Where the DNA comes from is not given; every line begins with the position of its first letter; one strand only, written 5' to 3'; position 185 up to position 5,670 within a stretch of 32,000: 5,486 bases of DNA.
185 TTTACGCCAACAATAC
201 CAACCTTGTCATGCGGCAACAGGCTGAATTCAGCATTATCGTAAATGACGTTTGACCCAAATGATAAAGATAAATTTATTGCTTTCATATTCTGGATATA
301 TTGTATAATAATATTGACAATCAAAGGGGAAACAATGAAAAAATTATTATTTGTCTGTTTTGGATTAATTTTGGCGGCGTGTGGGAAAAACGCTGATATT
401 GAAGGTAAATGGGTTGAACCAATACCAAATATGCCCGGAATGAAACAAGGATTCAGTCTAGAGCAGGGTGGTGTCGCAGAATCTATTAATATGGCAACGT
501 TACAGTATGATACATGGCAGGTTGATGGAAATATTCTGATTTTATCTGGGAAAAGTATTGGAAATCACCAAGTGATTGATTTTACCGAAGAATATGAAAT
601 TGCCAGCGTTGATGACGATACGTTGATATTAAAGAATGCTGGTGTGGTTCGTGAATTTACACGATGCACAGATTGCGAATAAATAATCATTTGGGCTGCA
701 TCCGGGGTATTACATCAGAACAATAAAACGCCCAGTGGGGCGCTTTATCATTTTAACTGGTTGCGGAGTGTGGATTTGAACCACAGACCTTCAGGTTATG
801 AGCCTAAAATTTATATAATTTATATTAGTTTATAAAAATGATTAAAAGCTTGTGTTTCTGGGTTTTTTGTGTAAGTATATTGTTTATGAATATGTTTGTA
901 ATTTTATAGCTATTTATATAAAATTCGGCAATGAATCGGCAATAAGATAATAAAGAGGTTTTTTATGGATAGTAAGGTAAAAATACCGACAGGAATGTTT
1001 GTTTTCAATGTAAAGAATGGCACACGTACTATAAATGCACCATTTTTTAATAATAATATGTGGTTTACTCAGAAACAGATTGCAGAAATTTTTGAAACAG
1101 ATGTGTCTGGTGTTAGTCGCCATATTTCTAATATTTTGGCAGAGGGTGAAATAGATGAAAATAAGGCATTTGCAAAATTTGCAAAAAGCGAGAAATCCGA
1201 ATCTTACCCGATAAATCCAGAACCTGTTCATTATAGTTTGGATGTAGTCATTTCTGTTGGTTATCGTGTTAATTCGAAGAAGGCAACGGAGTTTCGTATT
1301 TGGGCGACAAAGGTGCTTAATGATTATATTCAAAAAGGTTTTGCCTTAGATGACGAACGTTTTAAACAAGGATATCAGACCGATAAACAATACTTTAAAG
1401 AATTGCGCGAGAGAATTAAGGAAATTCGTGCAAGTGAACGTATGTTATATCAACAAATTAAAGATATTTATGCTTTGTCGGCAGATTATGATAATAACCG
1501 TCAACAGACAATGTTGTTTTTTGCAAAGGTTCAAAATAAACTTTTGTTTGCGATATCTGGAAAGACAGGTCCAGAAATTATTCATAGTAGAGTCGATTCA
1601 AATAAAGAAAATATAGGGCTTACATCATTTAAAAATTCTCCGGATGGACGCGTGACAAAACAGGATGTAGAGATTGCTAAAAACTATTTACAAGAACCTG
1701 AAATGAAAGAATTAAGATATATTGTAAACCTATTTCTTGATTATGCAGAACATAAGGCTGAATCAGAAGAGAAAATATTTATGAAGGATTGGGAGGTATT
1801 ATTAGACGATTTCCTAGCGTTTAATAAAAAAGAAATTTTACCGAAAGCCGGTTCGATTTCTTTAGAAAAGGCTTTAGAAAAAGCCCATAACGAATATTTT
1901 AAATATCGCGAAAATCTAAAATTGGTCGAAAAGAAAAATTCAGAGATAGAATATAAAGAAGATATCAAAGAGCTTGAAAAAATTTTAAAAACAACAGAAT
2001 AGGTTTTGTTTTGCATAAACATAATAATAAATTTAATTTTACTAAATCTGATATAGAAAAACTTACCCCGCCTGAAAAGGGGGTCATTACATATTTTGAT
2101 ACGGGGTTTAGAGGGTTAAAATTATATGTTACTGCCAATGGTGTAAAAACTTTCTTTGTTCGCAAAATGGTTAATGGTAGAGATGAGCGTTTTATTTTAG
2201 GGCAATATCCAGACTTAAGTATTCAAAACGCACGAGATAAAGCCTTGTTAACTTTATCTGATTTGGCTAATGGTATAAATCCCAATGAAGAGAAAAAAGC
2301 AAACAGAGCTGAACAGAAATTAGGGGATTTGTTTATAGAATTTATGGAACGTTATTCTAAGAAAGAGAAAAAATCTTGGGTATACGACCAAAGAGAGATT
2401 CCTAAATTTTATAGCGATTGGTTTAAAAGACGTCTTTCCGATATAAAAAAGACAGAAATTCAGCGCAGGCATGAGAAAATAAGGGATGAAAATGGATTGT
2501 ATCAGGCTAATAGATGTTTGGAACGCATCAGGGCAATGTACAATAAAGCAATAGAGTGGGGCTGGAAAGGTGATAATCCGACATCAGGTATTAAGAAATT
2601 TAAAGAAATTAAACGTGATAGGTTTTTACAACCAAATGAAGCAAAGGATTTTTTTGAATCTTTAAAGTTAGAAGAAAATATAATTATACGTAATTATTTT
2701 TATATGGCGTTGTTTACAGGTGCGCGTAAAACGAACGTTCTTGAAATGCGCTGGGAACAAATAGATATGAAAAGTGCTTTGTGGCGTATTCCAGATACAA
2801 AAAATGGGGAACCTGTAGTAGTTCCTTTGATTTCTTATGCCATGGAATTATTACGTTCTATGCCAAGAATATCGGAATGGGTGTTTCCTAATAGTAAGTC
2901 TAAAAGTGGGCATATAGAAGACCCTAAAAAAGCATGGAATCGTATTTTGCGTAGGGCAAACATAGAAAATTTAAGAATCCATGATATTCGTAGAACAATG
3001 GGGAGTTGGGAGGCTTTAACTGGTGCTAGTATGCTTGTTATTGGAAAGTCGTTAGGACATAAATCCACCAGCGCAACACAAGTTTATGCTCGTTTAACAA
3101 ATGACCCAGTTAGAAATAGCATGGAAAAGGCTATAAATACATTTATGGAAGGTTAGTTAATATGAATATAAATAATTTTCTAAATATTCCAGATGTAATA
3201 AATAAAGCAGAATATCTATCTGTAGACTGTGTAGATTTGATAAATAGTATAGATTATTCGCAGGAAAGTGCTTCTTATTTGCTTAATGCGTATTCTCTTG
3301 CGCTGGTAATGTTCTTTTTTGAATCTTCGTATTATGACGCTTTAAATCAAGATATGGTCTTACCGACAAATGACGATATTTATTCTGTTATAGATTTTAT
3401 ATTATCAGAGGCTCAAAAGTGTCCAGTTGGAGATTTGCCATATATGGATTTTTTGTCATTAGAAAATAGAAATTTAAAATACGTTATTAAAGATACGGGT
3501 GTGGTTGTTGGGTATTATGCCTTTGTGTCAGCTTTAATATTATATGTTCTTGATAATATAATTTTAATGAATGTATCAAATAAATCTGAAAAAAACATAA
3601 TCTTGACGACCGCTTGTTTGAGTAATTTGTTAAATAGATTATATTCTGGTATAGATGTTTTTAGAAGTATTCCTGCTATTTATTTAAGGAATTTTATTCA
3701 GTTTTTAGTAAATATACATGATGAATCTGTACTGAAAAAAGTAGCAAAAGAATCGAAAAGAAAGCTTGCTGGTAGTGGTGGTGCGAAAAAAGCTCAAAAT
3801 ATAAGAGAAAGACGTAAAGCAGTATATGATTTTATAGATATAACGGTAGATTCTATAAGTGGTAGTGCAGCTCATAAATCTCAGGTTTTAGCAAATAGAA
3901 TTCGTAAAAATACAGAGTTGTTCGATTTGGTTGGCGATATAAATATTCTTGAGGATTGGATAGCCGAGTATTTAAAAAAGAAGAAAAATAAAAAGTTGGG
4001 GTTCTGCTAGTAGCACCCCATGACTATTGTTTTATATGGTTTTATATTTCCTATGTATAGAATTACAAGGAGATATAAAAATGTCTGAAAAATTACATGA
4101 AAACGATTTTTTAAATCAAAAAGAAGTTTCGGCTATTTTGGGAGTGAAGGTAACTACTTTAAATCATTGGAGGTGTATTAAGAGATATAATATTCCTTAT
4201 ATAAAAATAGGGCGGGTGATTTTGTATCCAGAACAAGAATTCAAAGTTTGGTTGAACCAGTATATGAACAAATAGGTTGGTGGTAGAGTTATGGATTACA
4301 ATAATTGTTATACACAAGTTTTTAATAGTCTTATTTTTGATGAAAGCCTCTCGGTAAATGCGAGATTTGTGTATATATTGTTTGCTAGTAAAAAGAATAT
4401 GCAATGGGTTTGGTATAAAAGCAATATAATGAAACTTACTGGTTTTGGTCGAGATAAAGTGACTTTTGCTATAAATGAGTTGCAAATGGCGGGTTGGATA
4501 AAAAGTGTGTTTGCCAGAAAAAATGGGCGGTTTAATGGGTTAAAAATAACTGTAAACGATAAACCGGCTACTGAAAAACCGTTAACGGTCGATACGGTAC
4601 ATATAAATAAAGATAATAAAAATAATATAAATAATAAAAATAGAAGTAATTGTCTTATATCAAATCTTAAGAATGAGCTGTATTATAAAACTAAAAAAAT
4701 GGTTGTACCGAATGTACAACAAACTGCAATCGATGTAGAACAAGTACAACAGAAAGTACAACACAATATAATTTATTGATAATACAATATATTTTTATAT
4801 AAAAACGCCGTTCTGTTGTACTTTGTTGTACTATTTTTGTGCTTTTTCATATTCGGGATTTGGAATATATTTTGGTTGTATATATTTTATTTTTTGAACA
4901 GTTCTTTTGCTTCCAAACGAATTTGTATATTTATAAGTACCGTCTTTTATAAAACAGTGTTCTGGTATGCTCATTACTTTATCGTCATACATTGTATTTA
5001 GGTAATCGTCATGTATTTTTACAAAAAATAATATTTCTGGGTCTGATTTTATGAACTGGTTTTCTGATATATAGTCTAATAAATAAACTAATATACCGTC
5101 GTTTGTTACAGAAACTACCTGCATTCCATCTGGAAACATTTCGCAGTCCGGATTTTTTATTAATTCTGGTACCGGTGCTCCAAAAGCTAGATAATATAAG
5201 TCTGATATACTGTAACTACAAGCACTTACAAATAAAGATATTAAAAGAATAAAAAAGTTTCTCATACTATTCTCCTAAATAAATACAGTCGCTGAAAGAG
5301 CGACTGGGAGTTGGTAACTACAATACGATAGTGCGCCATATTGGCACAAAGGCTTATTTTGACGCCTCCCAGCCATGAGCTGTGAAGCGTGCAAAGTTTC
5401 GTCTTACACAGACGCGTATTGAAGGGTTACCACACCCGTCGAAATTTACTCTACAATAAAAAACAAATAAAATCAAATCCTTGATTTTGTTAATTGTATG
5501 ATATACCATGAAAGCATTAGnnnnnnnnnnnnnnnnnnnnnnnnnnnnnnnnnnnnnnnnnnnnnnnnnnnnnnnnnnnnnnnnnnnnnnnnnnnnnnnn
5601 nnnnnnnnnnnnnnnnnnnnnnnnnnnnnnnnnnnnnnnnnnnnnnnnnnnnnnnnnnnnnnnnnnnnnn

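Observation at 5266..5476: Copy C of the structured RNA lies inside the mobile island and carries fully compensated helix changes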

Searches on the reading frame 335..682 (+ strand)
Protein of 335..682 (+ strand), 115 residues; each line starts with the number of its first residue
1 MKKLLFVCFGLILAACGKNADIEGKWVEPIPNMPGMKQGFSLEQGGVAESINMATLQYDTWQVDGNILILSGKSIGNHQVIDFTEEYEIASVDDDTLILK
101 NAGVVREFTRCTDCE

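Call 62: find_encoding_contigs(protein=window:335-682:+, flank=10000, max_places=2)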
Protein window:335-682:+ (115 aa): 22 contigs read that carry it; 2 places shown.
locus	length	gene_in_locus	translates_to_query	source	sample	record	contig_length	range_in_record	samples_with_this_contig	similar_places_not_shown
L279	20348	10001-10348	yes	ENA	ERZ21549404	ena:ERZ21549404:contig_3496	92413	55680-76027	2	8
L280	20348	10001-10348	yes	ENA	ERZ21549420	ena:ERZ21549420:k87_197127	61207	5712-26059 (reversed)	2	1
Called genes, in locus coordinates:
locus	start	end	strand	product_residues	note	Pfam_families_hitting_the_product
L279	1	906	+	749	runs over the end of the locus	PF01751:Toprim, PF01131:Topoisom_bac, PF01396:Zn_ribbon_Top1, PF13368:Toprim_C_rpt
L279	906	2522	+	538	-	PF01807:Zn_ribbon_DnaG, PF08275:DNAG_N, PF01751:Toprim (weak), PF13662:Toprim_4, PF13155:Toprim_2, PF10410:DnaB_bind (weak)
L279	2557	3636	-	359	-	PF01926:MMR_HSR1, PF02421:FeoB_N (weak), PF06071:YchF-GTPase_C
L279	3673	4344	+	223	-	PF01458:SUFBD_core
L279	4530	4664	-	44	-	-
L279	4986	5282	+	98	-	PF05101:VirB3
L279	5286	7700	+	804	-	PF27097:VirB4_TrbE_N, PF03135:CagE_TrbE_VirB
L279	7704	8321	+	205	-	-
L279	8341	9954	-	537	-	PF00005:ABC_tran, PF13555:AAA_29 (faint), PF06414:Zeta_toxin (faint), PF13173:AAA_14 (faint), PF13191:AAA_16 (faint), PF02463:SMC_N (weak), PF12848:ABC_tran_Xtn, PF00005:ABC_tran, +2 more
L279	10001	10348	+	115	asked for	PF12702:Lipocalin_3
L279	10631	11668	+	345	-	PF13310:Virulence_RhuM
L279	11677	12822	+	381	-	PF13356:Arm-DNA-bind_3, PF00589:Phage_integrase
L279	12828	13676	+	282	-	-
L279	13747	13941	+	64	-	PF12728:HTH_17 (weak)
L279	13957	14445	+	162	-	-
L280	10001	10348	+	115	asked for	PF12702:Lipocalin_3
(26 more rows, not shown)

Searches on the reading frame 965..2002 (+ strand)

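Call 12: search_protein_families(library=pfam, proteins=[window:965-2002:+], max_evalue=0.01)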
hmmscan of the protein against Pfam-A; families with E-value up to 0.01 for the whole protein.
window:965-2002:+ (345 aa): 1 family
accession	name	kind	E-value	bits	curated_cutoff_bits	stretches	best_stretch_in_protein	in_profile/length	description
PF13310.11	Virulence_RhuM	-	2.6e-95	319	33.7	1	73-318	7-248/252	Virulence protein RhuM family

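Call 79: search_protein_families(library=padloc, proteins=[window:965-2002:+], max_evalue=0.001)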
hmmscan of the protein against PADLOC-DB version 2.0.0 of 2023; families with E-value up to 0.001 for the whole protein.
window:965-2002:+ (345 aa): 36 families (the best 25 are shown)
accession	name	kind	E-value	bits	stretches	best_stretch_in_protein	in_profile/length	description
PDLC04853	PDC-S05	-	1.2e-118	394.1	1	11-342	8-330/336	-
PDLC04851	PDC-S05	-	1.4e-118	393.9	1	10-339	11-336/342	-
PDLC04868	PDC-S05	-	4.4e-116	385.6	1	11-328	8-326/335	-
PDLC04852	PDC-S05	-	5.9e-113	375.3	1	10-342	12-340/346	-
PDLC04871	PDC-S05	-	6.5e-105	349.7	1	9-315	131-438/468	-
PDLC04843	PDC-S05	-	4.8e-103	342.8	1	10-342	7-327/330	-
PDLC04864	PDC-S05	-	5e-92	306.1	1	67-343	5-272/277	-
PDLC04870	PDC-S05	-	5.2e-73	243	1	9-212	9-209/214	-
PDLC04876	PDC-S05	-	8.1e-55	183.3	1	10-172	9-171/174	-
PDLC04965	PDC-S23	-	6.3e-43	145.4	1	11-161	7-160/327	-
PDLC04872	PDC-S05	-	5.4e-42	141.1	1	11-150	7-146/152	-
PDLC04854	PDC-S05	-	3.1e-41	139.3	1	11-165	6-163/212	-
PDLC04858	PDC-S05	-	5.3e-39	131.1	1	11-138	7-131/138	-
PDLC04964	PDC-S23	-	7e-39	131.9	1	13-154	8-149/331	-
PDLC04963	PDC-S23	-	5.6e-36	122.6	1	20-178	11-163/312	-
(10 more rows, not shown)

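Call 80: search_protein_families(library=phrogs, proteins=[window:965-2002:+], max_evalue=0.001)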
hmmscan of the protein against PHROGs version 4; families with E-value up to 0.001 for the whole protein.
window:965-2002:+ (345 aa): 0 families

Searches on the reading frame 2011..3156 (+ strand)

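Call 12: search_protein_families(library=pfam, proteins=[window:2011-3156:+], max_evalue=0.01)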
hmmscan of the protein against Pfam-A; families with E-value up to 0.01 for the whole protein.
window:2011-3156:+ (381 aa): 4 families
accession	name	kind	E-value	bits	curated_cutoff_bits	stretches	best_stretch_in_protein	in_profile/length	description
PF00589.27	Phage_integrase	-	7.4e-25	88.1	27.1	1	205-363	2-169/172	Phage integrase family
PF13356.12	Arm-DNA-bind_3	-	1.2e-16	61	27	1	10-97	1-82/83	Arm DNA-binding domain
PF24624.1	Int_N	-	0.0004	21.5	27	1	145-198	45-100/100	Phage integrase, N-terminal domain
PF22022.2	Phage_int_M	-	0.0058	17.3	27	0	135-195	34-94/96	Phage integrase central domain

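Call 80: search_protein_families(library=phrogs, proteins=[window:2011-3156:+], max_evalue=0.001)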
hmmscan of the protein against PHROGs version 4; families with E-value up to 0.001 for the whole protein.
window:2011-3156:+ (381 aa): 8 families
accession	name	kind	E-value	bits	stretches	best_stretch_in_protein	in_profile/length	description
phrog_1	-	integration and excision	2.1e-53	183.5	1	10-377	93-449/611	integrase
phrog_216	-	integration and excision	1.1e-27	97.9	1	182-373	31-235/301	integrase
phrog_3423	-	unknown function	1.1e-13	52.4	1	13-123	11-120/157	-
phrog_35951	-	unknown function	4e-09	37.8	1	304-365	4-65/97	-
phrog_7244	-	integration and excision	1.8e-06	28.4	1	141-273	114-243/263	integrase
phrog_4710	-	unknown function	1.8e-05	25.4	1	85-264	2-193/211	-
phrog_25190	-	integration and excision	2.5e-05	25.6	1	271-373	3-100/109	integrase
phrog_37709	-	unknown function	2.5e-05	25.3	1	173-257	28-108/116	-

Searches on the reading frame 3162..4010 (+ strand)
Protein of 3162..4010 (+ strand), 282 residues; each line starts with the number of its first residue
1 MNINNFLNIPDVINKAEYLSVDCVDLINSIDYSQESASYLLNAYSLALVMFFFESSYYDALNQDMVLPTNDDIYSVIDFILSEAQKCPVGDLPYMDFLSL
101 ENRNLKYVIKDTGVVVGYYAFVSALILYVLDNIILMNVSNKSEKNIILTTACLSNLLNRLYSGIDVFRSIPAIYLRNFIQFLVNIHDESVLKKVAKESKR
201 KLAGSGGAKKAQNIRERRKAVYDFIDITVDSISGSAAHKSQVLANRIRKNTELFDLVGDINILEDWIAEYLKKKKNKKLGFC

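Call 12: search_protein_families(library=pfam, proteins=[window:3162-4010:+], max_evalue=0.01)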
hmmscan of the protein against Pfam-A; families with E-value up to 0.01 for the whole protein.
window:3162-4010:+ (282 aa): 1 family
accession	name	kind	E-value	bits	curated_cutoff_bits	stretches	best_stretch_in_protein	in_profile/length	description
PF10230.15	LIDHydrolase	-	0.00086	19.5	27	0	224-278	32-85/262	Lipid-droplet associated hydrolase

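Call 56: find_related_loci(query=window:3162-4010:+, collection=viral_contigs, flank=5000)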
Query window:3162-4010:+ (282 aa) in viral_contigs; peptide patterns used: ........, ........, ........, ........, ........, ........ (x = any residue, [..] = any of these).
40 stretches matched a pattern, but none encodes a relative of the query by tblastn (E <= 1e-3).

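Call 79: search_protein_families(library=padloc, proteins=[window:3162-4010:+], max_evalue=0.001)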
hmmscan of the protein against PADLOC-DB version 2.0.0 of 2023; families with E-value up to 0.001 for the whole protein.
window:3162-4010:+ (282 aa): 0 families

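Call 80: search_protein_families(library=phrogs, proteins=[window:3162-4010:+], max_evalue=0.001)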
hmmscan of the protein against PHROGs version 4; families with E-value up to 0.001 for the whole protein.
window:3162-4010:+ (282 aa): 0 families

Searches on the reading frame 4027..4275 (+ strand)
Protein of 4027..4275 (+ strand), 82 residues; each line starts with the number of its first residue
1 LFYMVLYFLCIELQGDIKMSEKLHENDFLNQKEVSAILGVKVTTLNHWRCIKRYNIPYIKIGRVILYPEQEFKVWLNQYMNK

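Call 12: search_protein_families(library=pfam, proteins=[window:4027-4275:+], max_evalue=0.01)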
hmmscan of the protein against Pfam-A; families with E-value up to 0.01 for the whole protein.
window:4027-4275:+ (82 aa): 1 family
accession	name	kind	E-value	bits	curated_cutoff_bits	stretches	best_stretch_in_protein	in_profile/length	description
PF12728.13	HTH_17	-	1.8e-07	31.8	27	1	29-79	2-50/51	Helix-turn-helix domain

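Call 80: search_protein_families(library=phrogs, proteins=[window:4027-4275:+], max_evalue=0.001)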
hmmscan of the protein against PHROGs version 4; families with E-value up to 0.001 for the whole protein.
window:4027-4275:+ (82 aa): 6 families
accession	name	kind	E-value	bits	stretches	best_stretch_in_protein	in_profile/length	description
phrog_668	-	DNA, RNA and nucleotide metabolism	1.7e-07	32.1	1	19-80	54-114/181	HTH DNA binding protein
phrog_66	-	integration and excision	1.3e-06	29.4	1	20-79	85-143/412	excisionase and transcriptional regulator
phrog_15534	-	DNA, RNA and nucleotide metabolism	2.5e-05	25.8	1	20-76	35-88/93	HTH DNA binding protein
phrog_4745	-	DNA, RNA and nucleotide metabolism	3e-05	24.8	1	11-78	14-86/107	DNA binding protein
phrog_6401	-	DNA, RNA and nucleotide metabolism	0.00018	22.3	1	24-78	5-58/64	DNA binding protein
phrog_7338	-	unknown function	0.00089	20.5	1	19-78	21-79/87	-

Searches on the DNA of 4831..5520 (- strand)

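Call 10: search_rna_families(source=window, start=5200, end=5520, threshold=evalue, max_evalue=10, show_alignments=3)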
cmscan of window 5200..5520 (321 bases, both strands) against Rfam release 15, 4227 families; matches with E-value up to 10: 1.
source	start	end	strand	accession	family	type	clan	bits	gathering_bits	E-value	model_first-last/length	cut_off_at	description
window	5432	5472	+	RF00522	PreQ1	Cis-reg; riboswitch;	-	13.6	39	3.1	1-45/45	no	PreQ1 (pre queuosine) riboswitch aptamer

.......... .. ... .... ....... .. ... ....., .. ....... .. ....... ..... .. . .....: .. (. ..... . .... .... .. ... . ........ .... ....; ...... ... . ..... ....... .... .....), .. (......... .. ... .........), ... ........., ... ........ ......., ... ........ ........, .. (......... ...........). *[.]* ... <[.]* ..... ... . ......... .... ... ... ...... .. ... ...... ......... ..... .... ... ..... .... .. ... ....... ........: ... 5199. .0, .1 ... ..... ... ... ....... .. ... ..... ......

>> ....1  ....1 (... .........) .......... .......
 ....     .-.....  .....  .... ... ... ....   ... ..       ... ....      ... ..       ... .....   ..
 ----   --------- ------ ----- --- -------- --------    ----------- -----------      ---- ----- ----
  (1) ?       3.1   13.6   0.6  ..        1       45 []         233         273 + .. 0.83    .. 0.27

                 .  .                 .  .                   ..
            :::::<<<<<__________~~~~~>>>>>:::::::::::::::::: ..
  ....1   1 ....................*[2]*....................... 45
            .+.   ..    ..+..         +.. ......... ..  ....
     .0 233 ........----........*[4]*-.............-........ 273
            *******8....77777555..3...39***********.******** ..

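Call 89: search_dna_similar(query=window:4831-5480:-, collection=phages, mode=distant, max_rows=5)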
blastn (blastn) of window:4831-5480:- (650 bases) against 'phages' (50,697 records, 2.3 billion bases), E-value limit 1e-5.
No match.

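Call 90: search_dna_similar(query=window:4831-5480:-, collection=plasmids, mode=distant, max_rows=5)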
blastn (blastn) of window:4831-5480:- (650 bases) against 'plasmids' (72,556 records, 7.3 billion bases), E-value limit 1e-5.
No match.
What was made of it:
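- Tried and rejected: No match (calls 89, 90).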
